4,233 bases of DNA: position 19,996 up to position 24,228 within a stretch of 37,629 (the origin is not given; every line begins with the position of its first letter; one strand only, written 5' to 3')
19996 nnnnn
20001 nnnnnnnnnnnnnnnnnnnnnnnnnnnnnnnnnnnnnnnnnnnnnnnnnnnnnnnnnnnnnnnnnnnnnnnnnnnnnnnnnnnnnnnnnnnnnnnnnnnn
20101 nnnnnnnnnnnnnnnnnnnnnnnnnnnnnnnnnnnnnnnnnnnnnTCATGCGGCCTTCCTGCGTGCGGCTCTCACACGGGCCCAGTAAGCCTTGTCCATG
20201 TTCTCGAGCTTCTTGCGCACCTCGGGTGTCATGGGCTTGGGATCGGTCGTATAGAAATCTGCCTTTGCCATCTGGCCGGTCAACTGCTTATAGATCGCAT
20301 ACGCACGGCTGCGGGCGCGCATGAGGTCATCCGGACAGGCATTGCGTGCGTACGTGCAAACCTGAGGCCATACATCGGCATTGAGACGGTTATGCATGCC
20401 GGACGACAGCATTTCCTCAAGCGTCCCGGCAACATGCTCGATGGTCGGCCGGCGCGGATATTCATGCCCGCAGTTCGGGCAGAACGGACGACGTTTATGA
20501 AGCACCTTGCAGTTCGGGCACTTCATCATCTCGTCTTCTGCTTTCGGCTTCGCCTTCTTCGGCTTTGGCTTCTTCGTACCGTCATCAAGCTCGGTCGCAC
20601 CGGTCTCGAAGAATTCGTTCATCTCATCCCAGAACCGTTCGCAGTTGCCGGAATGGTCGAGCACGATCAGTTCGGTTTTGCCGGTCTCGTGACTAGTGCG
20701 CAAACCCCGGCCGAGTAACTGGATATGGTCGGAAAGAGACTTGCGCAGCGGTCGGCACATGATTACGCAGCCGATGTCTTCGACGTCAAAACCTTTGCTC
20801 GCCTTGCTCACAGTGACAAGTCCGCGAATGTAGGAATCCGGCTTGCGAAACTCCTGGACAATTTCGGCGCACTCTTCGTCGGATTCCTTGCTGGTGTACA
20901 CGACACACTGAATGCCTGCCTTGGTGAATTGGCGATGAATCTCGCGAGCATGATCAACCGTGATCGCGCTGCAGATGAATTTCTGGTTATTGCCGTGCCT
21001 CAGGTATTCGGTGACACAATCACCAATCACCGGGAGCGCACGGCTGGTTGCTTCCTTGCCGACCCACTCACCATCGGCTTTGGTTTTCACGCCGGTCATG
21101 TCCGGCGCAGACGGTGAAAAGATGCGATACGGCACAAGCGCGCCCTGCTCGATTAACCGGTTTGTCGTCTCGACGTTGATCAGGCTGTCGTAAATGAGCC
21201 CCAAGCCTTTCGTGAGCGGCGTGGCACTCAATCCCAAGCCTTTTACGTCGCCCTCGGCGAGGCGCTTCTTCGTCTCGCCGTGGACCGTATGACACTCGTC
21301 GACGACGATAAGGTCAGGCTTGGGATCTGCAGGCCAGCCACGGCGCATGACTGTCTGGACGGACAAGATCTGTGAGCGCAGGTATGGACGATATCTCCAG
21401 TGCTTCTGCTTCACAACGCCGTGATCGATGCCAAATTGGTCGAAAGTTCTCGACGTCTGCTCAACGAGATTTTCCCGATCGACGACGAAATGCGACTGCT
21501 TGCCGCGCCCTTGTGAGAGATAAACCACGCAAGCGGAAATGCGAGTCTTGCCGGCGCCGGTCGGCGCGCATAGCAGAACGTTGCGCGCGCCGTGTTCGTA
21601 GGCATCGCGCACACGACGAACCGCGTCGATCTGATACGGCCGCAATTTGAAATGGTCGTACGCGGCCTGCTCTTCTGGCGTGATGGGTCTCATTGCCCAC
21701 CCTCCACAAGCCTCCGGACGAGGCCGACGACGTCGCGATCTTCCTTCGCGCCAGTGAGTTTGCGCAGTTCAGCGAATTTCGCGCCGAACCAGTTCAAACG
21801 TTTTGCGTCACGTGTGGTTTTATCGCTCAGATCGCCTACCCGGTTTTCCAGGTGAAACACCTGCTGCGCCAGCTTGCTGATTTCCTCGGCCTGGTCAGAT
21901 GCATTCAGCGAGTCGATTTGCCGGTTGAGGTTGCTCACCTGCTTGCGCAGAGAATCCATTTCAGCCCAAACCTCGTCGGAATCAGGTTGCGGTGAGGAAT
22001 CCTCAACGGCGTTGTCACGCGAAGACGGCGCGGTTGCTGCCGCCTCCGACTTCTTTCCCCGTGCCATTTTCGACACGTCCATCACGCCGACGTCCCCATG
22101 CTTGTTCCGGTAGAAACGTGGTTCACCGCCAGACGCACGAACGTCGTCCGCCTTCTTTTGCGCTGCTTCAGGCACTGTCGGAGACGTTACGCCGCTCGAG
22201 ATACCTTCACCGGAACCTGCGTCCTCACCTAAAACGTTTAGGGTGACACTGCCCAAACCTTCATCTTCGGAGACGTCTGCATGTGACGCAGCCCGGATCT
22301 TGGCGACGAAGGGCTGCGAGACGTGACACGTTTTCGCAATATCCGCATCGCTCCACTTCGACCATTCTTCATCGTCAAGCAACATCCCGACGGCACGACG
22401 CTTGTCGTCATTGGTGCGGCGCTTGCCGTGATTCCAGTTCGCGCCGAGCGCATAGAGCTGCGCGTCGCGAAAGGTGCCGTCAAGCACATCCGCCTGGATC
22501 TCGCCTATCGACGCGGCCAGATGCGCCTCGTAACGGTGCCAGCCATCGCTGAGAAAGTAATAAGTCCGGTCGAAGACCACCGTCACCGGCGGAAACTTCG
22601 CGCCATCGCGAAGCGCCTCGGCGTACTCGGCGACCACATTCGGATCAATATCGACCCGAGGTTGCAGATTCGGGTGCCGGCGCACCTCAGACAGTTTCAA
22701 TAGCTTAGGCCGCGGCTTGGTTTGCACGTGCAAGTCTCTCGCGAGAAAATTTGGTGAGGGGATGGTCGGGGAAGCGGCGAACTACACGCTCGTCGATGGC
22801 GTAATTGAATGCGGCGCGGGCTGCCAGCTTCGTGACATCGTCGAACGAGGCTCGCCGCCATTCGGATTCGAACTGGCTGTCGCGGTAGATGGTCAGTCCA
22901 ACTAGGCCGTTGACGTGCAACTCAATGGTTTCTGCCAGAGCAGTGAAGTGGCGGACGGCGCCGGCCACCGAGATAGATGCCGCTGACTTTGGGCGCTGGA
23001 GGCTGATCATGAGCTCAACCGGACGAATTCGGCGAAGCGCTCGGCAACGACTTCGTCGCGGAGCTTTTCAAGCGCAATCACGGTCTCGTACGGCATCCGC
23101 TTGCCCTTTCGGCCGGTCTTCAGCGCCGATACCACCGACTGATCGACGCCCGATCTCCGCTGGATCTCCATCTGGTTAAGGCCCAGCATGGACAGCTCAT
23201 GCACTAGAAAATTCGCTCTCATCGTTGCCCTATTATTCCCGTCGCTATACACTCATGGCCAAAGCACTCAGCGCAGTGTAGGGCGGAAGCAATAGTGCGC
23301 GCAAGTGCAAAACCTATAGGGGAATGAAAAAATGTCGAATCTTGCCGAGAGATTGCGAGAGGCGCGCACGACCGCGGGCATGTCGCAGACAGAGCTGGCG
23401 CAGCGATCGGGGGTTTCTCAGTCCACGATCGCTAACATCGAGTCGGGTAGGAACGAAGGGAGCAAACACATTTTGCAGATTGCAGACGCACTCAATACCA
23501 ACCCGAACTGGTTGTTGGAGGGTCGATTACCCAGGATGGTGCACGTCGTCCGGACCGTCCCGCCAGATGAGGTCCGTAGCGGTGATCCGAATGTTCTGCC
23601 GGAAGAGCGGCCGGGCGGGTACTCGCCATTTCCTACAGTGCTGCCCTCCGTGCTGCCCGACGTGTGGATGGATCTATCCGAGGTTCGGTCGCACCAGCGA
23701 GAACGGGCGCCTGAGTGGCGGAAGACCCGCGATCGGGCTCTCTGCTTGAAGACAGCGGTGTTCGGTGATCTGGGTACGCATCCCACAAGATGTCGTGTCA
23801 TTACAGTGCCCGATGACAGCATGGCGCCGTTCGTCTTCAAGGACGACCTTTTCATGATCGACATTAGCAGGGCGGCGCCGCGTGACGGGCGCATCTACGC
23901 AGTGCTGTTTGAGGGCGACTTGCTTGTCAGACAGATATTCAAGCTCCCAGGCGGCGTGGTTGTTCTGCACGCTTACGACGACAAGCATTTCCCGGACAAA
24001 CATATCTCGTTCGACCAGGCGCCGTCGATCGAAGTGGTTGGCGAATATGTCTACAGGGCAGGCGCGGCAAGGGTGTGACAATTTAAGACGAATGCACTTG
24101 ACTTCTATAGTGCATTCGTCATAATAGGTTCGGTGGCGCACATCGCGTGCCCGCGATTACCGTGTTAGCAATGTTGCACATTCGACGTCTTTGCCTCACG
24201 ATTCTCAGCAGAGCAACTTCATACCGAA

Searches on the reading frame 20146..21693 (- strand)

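Call 9: search_protein_families(library=pfam, proteins=[window:20146-21693:-], max_evalue=0.01)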
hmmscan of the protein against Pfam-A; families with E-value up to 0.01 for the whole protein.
window:20146-21693:- (515 aa): 6 families
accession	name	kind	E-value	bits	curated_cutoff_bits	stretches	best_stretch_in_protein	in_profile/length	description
PF04851.21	ResIII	-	3.3e-21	76.3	22.5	1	15-159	2-162/164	Type III restriction enzyme, res subunit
PF00271.37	Helicase_C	-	1.1e-09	38.9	23.5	1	226-333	5-109/110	Helicase conserved C-terminal domain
PF00270.35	DEAD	-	2.2e-08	34.4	26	1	20-159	3-160/167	DEAD/DEAH box helicase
PF13248.11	Zn_ribbon_3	-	5.8e-05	22.9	27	1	388-410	1-24/26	zinc-ribbon domain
PF18766.7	SWI2_SNF2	-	0.0001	22.5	26.7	1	20-162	1-158/221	SWI2/SNF2 ATPase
PF01783.29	Ribosomal_L32p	-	0.0055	17.3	21.3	0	384-415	22-51/56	Ribosomal L32p protein family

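Call 10: search_protein_families(library=phrogs, proteins=[window:20146-21693:-], max_evalue=0.01)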
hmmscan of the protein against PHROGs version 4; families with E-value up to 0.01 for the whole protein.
window:20146-21693:- (515 aa): 8 families
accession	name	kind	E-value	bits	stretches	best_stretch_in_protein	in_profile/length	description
phrog_16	-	DNA, RNA and nucleotide metabolism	2.9e-75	255.2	1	5-449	261-677/986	DNA helicase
phrog_16694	-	unknown function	6.9e-21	74.9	2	12-150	269-424/1010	-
phrog_62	-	DNA, RNA and nucleotide metabolism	1.6e-11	43.5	1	13-164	693-854/1881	DNA helicase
phrog_2488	-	DNA, RNA and nucleotide metabolism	3.4e-08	33.7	1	11-91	15-97/579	DNA helicase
phrog_9690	-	DNA, RNA and nucleotide metabolism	1.2e-06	28.8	1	129-339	44-262/306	DNA helicase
phrog_16259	-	DNA, RNA and nucleotide metabolism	1e-05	26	1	15-140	116-239/330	DNA helicase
phrog_3830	-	unknown function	0.00061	19.1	0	17-90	267-347/1032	-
phrog_10292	-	unknown function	0.0078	17.2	0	388-467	2-41/136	-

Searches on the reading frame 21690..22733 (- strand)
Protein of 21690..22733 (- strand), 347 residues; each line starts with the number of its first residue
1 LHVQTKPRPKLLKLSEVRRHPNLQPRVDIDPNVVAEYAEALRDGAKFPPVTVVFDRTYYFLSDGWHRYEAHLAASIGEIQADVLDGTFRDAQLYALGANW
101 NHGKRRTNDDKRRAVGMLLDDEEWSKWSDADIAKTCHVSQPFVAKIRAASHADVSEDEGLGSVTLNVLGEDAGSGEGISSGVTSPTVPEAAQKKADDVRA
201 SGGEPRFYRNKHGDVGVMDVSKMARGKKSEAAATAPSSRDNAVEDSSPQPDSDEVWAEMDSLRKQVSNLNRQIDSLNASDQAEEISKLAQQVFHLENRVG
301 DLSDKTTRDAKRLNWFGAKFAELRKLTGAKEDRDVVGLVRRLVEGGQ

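Call 9: search_protein_families(library=pfam, proteins=[window:21690-22733:-], max_evalue=0.01)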
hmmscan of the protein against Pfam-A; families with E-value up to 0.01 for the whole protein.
window:21690-22733:- (347 aa): 4 families
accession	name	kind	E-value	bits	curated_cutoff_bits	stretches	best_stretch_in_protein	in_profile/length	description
PF14282.11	FlxA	-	0.0055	17.2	26.3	0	249-291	9-51/101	FlxA-like protein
PF04102.17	SlyX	-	0.0073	17.4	30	0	280-309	28-57/67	SlyX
PF04728.18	LPP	-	0.0073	17.1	29.1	0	259-278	2-21/53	Lipoprotein leucine-zipper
PF04899.17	MbeD_MobD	-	0.0086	16.6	21.6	0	259-278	44-63/70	MbeD/MobD like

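Call 10: search_protein_families(library=phrogs, proteins=[window:21690-22733:-], max_evalue=0.01)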
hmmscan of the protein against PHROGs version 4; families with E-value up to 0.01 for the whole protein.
window:21690-22733:- (347 aa): 3 families
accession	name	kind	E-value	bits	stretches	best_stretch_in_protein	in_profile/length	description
phrog_1033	-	DNA, RNA and nucleotide metabolism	7.6e-20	72.9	1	13-152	37-178/334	ParB-like partition protein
phrog_26063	-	unknown function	0.0012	19.3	1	55-113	54-116/311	-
phrog_937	-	other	0.0028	19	1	250-309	29-84/115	hemolysin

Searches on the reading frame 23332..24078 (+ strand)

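Call 57: search_protein_families(library=phrogs, proteins=[window:23332-24078:+], max_evalue=0.001)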
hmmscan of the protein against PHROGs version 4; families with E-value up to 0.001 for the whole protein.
window:23332-24078:+ (248 aa): 30 families (the best 25 are shown)
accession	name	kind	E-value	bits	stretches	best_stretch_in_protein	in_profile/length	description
phrog_4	-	transcription regulation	1.4e-30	107.6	2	1-65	134-195/400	transcriptional repressor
phrog_8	-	transcription regulation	2.5e-16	61.1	1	1-63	74-137/346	transcriptional regulator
phrog_2328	-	transcription regulation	6e-14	52.9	1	2-66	14-79/128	transcriptional repressor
phrog_6201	-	transcription regulation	2.7e-13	50.8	1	142-238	16-110/121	CI-like repressor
phrog_3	-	transcription regulation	2.8e-13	51.4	1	2-76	87-161/430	transcriptional repressor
phrog_2967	-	transcription regulation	7.5e-13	49.5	1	3-69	10-77/225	transcriptional regulator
phrog_5823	-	transcription regulation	3.9e-11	43.7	1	3-59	6-64/404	transcriptional regulator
phrog_2439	-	transcription regulation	7.4e-10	39.2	1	6-65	10-70/367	transcriptional regulator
phrog_7241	-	transcription regulation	2e-09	38.5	1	8-62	66-121/122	transcriptional regulator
phrog_1373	-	transcription regulation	6.9e-09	36.9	1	4-62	64-123/166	transcriptional regulator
phrog_4583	-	transcription regulation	1.4e-08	35.6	1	3-63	10-71/81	transcriptional repressor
phrog_4836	-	transcription regulation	1.7e-07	32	1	3-65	75-138/194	CII-like regulator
phrog_2104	-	unknown function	2.4e-07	31.9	1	6-62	42-98/103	-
phrog_1468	-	transcription regulation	1.4e-06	28.8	1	15-60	19-64/67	transcriptional repressor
phrog_6831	-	transcription regulation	3.4e-06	27.9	1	14-45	16-47/68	transcriptional regulator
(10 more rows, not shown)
